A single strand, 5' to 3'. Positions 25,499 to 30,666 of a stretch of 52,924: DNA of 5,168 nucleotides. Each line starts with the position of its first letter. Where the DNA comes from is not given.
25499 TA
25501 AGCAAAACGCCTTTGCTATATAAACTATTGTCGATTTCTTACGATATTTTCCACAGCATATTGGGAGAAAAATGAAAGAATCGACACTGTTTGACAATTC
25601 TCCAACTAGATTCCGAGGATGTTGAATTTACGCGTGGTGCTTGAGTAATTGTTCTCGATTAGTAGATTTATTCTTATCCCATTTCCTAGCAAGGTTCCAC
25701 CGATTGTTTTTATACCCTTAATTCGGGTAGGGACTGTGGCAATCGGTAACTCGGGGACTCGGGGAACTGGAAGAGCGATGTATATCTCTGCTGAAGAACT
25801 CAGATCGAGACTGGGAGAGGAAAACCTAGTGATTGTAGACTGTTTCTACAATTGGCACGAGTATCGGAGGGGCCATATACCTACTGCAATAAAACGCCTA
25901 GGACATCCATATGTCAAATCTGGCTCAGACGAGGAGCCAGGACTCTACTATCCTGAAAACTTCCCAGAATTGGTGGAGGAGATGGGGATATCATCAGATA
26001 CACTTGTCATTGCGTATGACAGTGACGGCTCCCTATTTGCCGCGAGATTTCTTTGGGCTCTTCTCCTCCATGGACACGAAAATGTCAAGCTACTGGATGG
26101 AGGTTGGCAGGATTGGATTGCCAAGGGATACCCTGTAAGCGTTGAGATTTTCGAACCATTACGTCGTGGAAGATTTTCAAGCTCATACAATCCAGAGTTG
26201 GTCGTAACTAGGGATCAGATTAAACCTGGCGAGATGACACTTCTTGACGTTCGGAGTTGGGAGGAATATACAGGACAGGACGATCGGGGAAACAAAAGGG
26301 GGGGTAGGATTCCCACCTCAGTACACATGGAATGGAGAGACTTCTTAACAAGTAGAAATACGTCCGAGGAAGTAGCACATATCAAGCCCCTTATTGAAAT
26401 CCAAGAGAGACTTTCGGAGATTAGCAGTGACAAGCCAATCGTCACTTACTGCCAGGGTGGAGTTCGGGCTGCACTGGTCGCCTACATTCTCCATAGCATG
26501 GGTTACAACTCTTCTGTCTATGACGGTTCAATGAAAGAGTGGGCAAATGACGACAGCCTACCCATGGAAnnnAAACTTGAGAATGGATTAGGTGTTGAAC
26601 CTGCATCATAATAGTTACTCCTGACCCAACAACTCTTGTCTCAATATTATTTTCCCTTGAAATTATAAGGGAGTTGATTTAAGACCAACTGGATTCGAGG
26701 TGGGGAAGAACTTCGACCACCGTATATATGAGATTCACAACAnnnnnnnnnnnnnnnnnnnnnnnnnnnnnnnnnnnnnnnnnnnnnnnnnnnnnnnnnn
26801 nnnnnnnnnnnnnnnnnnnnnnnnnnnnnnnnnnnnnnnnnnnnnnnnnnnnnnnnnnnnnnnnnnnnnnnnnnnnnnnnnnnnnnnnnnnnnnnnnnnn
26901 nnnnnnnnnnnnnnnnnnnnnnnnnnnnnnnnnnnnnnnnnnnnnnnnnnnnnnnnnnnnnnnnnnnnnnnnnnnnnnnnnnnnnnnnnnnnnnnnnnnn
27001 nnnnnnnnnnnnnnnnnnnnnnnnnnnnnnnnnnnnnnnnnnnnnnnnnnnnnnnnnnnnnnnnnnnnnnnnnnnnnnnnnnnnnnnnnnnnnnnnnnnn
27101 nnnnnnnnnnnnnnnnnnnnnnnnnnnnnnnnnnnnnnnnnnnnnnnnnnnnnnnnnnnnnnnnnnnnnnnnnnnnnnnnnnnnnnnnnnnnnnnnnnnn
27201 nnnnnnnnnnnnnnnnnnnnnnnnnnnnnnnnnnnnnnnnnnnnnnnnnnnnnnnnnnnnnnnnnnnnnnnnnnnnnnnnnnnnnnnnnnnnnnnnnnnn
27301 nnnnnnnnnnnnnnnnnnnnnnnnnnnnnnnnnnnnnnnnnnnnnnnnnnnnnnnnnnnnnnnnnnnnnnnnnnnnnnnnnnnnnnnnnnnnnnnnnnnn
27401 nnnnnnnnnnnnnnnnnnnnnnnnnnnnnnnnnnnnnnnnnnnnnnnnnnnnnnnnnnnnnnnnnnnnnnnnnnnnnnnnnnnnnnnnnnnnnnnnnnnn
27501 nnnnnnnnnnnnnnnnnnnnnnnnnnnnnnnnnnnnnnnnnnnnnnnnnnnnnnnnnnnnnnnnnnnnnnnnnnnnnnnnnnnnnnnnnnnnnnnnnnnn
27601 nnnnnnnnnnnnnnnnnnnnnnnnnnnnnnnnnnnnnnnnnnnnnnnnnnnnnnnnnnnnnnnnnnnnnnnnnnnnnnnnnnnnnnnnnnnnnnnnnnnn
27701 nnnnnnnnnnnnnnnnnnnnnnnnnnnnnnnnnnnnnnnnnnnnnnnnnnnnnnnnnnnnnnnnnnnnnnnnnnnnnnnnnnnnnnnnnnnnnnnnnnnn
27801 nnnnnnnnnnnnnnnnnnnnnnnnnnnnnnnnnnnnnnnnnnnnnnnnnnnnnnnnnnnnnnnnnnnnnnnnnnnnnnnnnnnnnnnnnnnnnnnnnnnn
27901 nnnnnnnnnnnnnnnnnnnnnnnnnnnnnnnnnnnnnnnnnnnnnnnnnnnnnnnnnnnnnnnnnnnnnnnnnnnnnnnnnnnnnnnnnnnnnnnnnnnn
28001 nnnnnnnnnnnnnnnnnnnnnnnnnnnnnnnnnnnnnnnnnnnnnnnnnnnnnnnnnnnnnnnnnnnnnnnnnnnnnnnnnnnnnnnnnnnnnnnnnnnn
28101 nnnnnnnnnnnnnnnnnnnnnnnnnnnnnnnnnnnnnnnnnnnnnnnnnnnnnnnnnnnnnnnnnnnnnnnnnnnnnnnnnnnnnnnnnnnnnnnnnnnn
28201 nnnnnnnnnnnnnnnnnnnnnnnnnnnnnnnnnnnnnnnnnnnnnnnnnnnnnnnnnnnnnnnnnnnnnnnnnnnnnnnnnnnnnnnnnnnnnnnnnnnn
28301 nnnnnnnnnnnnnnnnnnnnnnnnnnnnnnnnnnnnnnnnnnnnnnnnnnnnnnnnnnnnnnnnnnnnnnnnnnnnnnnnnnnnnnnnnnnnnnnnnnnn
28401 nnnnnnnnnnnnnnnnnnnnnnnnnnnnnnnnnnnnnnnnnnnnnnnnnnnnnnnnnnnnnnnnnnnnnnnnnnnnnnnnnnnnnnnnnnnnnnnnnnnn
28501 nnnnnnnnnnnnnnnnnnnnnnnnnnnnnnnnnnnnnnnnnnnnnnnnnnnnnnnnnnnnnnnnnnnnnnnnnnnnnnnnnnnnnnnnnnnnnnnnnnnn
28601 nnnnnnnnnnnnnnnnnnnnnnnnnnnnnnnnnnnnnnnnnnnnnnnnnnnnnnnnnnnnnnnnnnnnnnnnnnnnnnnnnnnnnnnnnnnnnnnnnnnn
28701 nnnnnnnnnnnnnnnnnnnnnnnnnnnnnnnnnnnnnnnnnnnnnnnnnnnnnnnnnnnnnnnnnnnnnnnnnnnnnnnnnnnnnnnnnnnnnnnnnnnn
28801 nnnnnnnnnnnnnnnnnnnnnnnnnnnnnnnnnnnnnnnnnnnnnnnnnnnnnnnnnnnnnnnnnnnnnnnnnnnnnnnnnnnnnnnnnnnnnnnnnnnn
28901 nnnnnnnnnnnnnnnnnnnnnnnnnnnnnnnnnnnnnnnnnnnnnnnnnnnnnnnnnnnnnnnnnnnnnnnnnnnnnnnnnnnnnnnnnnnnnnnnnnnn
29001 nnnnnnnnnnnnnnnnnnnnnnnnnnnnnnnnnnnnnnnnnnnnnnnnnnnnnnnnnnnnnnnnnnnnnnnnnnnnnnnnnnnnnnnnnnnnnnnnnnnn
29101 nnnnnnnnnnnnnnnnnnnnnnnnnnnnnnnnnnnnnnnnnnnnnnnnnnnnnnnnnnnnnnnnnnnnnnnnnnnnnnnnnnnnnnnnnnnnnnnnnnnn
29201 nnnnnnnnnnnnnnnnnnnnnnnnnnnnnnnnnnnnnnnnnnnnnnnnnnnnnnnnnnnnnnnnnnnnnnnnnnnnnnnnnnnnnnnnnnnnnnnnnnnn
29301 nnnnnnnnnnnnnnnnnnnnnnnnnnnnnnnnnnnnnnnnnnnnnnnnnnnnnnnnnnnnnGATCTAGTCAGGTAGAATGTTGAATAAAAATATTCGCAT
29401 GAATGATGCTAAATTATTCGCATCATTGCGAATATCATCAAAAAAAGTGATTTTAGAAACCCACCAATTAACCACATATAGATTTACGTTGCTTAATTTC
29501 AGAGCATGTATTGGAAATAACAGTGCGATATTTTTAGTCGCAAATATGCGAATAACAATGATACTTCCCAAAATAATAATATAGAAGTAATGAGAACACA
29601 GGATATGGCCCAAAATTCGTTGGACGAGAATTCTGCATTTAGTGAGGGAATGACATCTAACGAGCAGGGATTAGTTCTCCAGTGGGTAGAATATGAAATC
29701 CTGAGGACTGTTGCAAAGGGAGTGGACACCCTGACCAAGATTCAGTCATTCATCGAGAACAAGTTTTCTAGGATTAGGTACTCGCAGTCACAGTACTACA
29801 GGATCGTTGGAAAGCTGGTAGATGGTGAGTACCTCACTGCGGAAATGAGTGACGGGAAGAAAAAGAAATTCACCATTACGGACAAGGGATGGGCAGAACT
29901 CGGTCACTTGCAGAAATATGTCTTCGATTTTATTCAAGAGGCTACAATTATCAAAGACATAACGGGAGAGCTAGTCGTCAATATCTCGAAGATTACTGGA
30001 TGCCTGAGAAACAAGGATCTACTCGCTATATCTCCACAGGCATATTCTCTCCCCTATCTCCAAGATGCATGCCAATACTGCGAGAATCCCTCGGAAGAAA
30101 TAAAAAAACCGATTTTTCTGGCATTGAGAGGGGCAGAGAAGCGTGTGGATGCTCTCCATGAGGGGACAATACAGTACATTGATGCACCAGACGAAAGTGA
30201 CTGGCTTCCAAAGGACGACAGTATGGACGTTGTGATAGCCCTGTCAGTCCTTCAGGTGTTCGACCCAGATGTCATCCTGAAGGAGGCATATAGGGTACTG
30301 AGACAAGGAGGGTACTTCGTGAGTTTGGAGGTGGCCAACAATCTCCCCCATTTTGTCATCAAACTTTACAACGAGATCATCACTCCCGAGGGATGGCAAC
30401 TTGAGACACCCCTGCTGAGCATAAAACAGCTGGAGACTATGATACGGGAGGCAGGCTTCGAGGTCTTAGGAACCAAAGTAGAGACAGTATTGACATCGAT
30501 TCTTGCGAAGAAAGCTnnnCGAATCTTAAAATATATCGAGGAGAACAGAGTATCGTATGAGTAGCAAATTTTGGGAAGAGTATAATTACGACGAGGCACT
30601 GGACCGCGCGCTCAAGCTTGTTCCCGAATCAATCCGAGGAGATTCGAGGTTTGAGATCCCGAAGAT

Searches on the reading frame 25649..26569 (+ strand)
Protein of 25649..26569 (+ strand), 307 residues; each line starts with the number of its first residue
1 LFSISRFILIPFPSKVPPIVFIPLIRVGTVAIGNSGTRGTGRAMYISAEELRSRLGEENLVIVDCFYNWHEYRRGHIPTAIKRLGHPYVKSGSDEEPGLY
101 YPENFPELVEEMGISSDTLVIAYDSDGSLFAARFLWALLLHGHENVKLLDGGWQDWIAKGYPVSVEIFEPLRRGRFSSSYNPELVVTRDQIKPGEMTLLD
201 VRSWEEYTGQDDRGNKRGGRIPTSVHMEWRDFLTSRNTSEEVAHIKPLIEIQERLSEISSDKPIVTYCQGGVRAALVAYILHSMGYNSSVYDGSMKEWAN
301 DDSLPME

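Call 12: search_protein_families(library=pfam, proteins=[window:25649-26569:+], max_evalue=0.001)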
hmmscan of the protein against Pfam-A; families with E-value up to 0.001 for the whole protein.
window:25649-26569:+ (307 aa): 1 family
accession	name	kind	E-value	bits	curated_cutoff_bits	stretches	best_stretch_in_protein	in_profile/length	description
PF00581.25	Rhodanese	-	2e-37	128.2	22.2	2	189-300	7-101/102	Rhodanese-like domain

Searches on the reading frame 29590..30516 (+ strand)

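Call 12: search_protein_families(library=pfam, proteins=[window:29590-30516:+], max_evalue=0.001)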
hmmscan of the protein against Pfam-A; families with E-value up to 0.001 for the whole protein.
window:29590-30516:+ (309 aa): 7 families
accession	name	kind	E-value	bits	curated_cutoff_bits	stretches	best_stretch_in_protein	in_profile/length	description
PF08241.18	Methyltransf_11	-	8.2e-08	33.2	21.2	1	191-244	43-94/95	Methyltransferase domain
PF01209.24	Ubie_methyltran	-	3.7e-06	26.9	20.1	1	180-251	86-157/233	ubiE/COQ5 methyltransferase family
PF13847.12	Methyltransf_31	-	1.7e-05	25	27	1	207-288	67-144/145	Methyltransferase domain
PF05148.21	Methyltransf_8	-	9.2e-05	22.8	27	1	208-272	119-181/219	Hypothetical methyltransferase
PF08242.18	Methyltransf_12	-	0.00014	22.9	30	1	182-243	36-98/98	Methyltransferase domain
PF13489.12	Methyltransf_23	-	0.00021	21.5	27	1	192-293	61-162/164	Methyltransferase domain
PF13649.12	Methyltransf_25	-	0.0008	20.5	27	0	182-241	37-97/97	Methyltransferase domain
